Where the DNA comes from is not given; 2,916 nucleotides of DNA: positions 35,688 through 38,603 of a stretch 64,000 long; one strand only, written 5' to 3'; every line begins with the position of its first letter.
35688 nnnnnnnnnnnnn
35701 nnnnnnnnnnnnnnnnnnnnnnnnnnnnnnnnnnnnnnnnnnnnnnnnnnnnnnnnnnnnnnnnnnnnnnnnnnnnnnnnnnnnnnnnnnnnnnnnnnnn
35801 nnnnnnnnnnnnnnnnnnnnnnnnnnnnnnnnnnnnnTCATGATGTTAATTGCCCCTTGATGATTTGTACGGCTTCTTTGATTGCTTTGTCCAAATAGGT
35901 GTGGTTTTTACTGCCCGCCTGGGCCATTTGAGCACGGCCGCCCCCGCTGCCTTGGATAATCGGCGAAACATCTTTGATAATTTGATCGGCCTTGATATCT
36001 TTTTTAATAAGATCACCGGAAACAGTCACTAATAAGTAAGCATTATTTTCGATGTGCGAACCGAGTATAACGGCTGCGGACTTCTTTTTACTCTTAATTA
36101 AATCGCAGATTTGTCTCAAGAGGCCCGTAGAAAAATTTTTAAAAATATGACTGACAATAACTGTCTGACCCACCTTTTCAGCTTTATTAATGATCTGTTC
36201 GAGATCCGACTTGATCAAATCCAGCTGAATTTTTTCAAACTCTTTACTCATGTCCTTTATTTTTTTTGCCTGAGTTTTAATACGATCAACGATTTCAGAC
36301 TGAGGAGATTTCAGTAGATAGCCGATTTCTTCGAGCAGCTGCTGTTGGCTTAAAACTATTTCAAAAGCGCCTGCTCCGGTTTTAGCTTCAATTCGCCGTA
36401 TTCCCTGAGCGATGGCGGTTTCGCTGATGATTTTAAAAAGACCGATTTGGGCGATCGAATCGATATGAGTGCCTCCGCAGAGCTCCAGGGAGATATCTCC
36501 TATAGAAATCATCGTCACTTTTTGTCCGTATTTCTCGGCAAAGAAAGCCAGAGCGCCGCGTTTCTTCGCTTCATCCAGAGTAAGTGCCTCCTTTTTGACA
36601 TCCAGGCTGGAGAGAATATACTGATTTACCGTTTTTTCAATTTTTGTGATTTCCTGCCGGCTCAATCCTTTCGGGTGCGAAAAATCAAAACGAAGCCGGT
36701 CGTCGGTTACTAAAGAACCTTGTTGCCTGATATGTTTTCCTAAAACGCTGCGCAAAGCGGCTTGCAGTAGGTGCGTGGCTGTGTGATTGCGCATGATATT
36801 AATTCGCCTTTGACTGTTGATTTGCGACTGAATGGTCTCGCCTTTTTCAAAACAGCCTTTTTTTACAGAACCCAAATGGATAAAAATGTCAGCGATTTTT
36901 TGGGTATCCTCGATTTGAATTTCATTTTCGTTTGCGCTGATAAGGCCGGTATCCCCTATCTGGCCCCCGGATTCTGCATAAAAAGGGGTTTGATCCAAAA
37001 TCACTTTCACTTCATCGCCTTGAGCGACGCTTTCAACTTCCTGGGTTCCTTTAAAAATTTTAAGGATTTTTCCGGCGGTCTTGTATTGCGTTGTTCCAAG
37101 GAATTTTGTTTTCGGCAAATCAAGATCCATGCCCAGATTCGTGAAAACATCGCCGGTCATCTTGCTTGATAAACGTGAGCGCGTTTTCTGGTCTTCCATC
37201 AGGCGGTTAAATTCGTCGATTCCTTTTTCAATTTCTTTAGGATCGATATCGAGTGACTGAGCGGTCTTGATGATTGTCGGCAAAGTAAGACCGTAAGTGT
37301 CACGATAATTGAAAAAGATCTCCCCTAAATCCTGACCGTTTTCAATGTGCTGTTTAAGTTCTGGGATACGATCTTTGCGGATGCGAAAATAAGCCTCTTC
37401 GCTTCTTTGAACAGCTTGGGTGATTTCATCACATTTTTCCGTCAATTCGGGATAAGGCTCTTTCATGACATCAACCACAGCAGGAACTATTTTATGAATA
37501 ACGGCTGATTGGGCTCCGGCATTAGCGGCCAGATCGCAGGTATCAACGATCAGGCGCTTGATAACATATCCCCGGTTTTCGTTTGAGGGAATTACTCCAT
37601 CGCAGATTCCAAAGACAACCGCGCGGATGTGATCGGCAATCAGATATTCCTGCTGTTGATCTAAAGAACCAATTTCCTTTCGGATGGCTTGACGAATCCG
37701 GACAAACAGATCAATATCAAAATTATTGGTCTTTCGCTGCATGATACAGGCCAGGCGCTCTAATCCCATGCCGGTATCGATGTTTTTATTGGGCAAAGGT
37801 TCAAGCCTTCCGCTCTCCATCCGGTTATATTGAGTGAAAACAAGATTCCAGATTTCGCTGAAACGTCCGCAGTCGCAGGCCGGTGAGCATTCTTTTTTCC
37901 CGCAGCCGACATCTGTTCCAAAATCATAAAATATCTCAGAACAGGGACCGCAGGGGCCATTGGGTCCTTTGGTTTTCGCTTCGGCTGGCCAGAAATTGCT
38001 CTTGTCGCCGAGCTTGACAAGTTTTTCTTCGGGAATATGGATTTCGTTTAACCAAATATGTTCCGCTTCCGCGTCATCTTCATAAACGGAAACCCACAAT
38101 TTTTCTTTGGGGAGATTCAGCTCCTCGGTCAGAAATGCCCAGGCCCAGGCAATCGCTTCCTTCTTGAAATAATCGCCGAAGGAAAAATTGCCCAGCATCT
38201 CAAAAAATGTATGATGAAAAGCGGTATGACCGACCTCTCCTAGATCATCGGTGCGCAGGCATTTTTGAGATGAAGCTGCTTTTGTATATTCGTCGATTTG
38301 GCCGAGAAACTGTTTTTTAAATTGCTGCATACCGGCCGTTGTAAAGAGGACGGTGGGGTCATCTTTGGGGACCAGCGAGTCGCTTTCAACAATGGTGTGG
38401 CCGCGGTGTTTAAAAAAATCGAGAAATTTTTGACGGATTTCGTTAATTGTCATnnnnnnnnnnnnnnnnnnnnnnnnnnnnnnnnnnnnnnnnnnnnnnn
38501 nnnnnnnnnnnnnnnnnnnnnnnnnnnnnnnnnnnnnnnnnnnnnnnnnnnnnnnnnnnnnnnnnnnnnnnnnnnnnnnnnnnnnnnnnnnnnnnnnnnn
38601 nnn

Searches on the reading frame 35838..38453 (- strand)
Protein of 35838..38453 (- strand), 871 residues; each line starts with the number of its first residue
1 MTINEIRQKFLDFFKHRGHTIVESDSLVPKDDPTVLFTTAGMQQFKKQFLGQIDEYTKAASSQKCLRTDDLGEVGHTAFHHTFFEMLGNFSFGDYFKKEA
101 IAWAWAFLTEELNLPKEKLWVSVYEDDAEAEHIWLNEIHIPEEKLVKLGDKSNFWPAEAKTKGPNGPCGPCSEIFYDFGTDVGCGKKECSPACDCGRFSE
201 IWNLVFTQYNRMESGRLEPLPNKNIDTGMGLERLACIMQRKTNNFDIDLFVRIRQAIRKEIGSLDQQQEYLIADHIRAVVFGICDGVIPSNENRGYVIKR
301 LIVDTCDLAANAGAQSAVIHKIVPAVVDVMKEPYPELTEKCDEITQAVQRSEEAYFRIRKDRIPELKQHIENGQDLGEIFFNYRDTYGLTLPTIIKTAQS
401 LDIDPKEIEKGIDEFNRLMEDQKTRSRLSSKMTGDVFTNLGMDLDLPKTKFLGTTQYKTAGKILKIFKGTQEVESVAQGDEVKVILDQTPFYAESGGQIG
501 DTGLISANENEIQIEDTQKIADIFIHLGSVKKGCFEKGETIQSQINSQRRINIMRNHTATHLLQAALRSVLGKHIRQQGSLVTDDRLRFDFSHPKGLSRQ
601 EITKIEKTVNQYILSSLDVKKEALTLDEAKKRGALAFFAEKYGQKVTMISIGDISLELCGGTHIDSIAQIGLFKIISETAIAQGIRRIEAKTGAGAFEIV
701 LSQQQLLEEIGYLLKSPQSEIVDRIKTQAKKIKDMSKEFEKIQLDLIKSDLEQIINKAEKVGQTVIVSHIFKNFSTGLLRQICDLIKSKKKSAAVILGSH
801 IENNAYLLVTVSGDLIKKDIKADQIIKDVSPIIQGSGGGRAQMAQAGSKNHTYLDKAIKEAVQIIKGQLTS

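Call 11: search_protein_families(library=ncbifam, proteins=[window:35838-38453:-], max_evalue=1e-10)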
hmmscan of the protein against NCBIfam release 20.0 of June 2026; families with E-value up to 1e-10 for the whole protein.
window:35838-38453:- (871 aa): 4 families
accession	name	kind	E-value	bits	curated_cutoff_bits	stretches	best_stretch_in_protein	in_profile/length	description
TIGR00344.1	alaS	equivalog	2.7e-251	836.4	457.05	1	5-847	1-846/847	alanine--tRNA ligase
NF002436.0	PRK01584.1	equivalog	8.8e-144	480.2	529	2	1-427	1-435/595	alanine--tRNA ligase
TIGR03683.1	A-tRNA_syn_arch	equivalog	8.4e-109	365.1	744.7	2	267-865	326-901/902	alanine--tRNA ligase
NF040865.1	a_tRNA_ed_AlaXM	equivalog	3e-37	128.6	300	1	476-690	18-231/234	alanyl-tRNA editing protein AlaXM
